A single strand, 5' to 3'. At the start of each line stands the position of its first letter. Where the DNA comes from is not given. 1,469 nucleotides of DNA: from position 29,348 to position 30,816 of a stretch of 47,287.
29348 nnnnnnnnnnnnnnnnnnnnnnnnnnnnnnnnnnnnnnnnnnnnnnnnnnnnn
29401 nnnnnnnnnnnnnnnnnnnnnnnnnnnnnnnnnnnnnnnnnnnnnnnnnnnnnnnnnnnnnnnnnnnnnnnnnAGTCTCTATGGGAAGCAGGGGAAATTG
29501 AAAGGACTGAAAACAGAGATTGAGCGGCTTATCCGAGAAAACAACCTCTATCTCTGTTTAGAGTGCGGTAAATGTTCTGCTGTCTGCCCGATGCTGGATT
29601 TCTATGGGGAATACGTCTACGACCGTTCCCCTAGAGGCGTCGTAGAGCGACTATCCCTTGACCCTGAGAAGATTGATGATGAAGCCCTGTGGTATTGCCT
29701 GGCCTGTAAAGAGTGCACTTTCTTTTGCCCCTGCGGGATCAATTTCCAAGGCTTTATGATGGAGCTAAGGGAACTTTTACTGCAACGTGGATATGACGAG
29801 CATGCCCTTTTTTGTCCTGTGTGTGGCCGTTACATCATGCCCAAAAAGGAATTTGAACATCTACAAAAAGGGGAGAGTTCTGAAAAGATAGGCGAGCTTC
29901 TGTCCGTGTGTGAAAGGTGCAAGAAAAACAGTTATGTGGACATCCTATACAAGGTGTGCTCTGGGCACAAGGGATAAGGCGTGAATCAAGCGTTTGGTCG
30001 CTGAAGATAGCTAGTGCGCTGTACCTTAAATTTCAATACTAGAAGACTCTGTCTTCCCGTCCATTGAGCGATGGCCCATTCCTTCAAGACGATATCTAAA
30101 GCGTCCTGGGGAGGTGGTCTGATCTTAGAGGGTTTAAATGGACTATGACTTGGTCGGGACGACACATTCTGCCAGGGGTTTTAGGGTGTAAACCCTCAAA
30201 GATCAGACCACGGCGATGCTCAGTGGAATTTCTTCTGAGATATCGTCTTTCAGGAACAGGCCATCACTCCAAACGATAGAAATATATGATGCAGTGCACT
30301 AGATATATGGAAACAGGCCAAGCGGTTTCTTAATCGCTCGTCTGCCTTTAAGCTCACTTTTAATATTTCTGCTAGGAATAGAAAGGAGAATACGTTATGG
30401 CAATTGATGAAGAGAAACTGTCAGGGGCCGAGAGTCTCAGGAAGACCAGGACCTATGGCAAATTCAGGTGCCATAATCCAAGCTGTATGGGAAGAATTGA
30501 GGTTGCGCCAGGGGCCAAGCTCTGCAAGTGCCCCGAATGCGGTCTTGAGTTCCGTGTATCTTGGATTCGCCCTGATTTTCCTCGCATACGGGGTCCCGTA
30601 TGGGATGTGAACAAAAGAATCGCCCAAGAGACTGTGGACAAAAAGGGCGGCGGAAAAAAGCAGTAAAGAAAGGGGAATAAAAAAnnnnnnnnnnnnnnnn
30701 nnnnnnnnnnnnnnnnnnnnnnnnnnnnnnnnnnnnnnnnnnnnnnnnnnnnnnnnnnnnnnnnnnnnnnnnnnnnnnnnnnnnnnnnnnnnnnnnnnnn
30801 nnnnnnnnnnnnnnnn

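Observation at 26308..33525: IclR-controlled cluster pairing two HdrA-like flavoproteins and an HdrC-like protein with a W-type AOR enzyme: BamB-like reductase or a bifurcation-driven acid/aldehyde oxidoreductase?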

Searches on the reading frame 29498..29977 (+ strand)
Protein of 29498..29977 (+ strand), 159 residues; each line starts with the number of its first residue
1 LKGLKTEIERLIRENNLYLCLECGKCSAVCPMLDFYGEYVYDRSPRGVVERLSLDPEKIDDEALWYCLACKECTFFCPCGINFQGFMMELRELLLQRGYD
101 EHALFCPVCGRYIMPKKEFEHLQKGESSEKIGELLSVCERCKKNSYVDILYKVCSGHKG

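Call 5: search_protein_families(library=pfam, proteins=[window:29498-29977:+], max_evalue=0.01)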
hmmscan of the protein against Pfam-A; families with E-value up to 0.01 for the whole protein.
window:29498-29977:+ (159 aa): 7 families
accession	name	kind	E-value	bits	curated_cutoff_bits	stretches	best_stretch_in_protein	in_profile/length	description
PF13183.11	Fer4_8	-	1.1e-10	42.3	27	1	18-81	3-68/68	4Fe-4S dicluster domain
PF13534.11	Fer4_17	-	8.8e-08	33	22.2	2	20-81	2-60/61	4Fe-4S dicluster domain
PF13237.11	Fer4_10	-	1.5e-07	31.7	25.5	1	17-78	6-53/53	4Fe-4S dicluster domain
PF13187.11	Fer4_9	-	5.6e-05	23.5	27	1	15-32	32-49/52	4Fe-4S dicluster domain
PF12838.12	Fer4_7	-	6.2e-05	23.8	27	1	20-81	2-52/52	4Fe-4S dicluster domain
PF13484.11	Fer4_16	-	0.0024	19.1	30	1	20-79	2-65/66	4Fe-4S double cluster binding domain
PF12837.12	Fer4_6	-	0.0091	16.4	25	1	19-32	8-21/24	4Fe-4S binding domain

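Call 6: search_protein_families(library=ncbifam, proteins=[window:29498-29977:+], max_evalue=0.001)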
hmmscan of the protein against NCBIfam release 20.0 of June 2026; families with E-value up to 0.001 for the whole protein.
window:29498-29977:+ (159 aa): 18 families
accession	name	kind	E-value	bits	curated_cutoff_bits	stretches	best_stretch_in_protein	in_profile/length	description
NF041890.1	hdrC_Methbact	equivalog_domain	2.9e-11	43.3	270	1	13-98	24-105/192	ferredoxin:CoB-CoM heterodisulfide reductase subunit HdrC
TIGR03290.1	CoB_CoM_SS_C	equivalog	6.9e-11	42.3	160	1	19-100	3-81/144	CoB--CoM heterodisulfide reductase subunit C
NF008369.0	PRK11168.1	equivalog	8.6e-10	38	278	1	14-91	7-84/401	anaerobic glycerol-3-phosphate dehydrogenase subunit C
NF041779.1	hetero_SS_HdrC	equivalog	9.3e-09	35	350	1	17-82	30-91/198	ferredoxin:CoB-CoM heterodisulfide reductase subunit HdrC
NF045670.1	quin_L_LdhH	equivalog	1.3e-08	33.7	800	1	15-97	301-386/706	L-lactate dehydrogenase (quinone) large subunit LdhH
TIGR03379.1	glycerol3P_GlpC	equivalog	1.7e-08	33.6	279.9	1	19-89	6-76/397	anaerobic glycerol-3-phosphate dehydrogenase subunit GlpC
NF038018.1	qmoC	equivalog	5e-08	32.8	300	0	59-97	56-94/360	quinone-interacting membrane-bound oxidoreductase complex subunit QmoC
NF040833.1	sulfhyd_HydB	equivalog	7.9e-08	31.5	750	1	63-121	308-358/367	NADPH-dependent hydrogenase/sulfhydrogenase 1 subunit beta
NF042952.1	MFR_FeS_SdhB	equivalog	1.2e-06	27.8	600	1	7-101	138-238/320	8-methylmenaquinol:fumarate reductase iron-sulfur subunit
NF004898.0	PRK06259.1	equivalog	2.8e-06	26.3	385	1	13-100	129-222/488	fumarate reductase (CoM/CoB) subunit TfrB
NF008434.0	PRK11274.1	equivalog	5.5e-06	25.5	333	1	15-87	20-95/409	glycolate oxidase subunit GlcF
TIGR00273.1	TIGR00273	equivalog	7.7e-06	25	444.8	1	19-99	294-377/432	LutB/LldF family L-lactate oxidation iron-sulfur protein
NF045796.1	DsrK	equivalog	5.2e-05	22.1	400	0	64-100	117-153/453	sulfate reduction electron transfer complex DsrMKJOP subunit DsrK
TIGR00384.1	dhsB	subfamily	7.1e-05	22.4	88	1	7-84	129-215/222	succinate dehydrogenase and fumarate reductase iron-sulfur protein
NF004616.0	PRK05950.1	subfamily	7.6e-05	22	228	1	13-97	142-236/238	succinate dehydrogenase iron-sulfur subunit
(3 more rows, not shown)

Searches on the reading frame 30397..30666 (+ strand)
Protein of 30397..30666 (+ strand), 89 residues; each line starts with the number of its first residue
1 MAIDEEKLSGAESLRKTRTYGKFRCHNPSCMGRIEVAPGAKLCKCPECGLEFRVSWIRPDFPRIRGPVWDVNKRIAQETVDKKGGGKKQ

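Call 5: search_protein_families(library=pfam, proteins=[window:30397-30666:+], max_evalue=0.01)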
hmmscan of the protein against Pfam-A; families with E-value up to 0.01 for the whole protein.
window:30397-30666:+ (89 aa): 0 families

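Call 6: search_protein_families(library=ncbifam, proteins=[window:30397-30666:+], max_evalue=0.001)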
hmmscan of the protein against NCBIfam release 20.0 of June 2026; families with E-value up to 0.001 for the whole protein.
window:30397-30666:+ (89 aa): 0 families
